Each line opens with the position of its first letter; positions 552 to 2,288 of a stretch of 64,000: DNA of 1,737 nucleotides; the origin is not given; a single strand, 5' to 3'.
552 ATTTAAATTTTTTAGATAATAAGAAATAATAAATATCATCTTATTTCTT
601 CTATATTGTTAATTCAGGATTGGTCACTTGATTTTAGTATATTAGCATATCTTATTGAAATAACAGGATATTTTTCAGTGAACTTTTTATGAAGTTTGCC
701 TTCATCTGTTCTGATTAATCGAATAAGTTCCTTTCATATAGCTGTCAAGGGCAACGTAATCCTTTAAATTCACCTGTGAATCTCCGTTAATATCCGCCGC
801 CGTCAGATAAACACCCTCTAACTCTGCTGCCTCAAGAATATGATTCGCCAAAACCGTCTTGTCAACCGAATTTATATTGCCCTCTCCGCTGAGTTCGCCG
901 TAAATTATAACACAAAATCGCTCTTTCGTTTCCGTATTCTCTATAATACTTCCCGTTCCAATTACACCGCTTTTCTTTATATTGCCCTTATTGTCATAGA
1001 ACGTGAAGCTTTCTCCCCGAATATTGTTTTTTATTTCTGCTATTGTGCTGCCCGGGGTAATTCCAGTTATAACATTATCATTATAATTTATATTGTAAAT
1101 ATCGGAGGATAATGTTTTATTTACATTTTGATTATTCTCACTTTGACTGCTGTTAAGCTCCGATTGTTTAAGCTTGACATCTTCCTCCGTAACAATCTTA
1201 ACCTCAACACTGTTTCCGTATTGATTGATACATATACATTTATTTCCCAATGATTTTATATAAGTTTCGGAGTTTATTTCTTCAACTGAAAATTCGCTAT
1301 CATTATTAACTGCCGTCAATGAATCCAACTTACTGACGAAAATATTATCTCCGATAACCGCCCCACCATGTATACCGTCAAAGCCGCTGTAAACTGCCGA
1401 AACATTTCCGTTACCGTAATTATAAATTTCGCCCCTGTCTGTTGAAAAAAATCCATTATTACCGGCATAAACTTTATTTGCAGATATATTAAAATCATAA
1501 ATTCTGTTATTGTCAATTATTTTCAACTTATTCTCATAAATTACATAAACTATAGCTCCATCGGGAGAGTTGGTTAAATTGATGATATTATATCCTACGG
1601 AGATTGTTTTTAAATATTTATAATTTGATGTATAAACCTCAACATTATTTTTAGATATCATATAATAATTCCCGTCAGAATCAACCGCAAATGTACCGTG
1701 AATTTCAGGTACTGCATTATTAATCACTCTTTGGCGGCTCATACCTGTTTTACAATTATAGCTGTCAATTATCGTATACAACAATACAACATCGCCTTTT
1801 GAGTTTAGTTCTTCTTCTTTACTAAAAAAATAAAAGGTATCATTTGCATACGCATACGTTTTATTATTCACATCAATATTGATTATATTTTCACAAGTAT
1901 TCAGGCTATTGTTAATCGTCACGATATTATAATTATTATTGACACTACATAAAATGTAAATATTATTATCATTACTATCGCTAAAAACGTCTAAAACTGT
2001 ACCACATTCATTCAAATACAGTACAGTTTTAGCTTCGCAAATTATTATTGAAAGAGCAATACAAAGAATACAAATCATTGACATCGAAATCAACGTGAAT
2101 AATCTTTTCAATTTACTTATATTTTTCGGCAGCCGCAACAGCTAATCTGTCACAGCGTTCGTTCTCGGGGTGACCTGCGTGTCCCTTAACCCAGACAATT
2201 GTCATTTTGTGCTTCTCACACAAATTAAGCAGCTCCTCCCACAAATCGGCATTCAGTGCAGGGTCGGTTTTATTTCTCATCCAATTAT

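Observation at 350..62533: Dense MITE-like family: 10 copies in 64 kb, ~31-bp TIRs, invariant 3-bp TAA/TTA target duplication, no transposase in window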

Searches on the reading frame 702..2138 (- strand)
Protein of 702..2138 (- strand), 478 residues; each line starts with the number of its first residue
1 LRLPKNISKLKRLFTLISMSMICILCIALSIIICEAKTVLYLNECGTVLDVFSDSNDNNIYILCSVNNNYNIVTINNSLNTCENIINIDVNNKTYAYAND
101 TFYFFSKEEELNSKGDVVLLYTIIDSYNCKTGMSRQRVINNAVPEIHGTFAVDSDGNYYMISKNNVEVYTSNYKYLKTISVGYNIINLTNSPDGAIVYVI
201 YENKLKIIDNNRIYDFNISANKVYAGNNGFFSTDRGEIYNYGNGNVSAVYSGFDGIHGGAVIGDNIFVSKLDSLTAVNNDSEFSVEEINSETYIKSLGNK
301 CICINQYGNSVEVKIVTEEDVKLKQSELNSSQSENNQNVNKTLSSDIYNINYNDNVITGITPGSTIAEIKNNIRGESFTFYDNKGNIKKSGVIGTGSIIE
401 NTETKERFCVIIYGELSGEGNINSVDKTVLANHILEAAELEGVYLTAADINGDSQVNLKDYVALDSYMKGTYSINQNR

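Call 94: search_protein_families(library=pfam, proteins=[window:702-2138:-], max_evalue=0.00001)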
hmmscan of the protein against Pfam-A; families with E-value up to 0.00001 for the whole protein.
window:702-2138:- (478 aa): 1 family
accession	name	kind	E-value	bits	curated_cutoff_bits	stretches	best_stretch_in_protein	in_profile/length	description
PF00404.24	Dockerin_1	-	7.3e-07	29.7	22.9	1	417-468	5-56/57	Dockerin type I domain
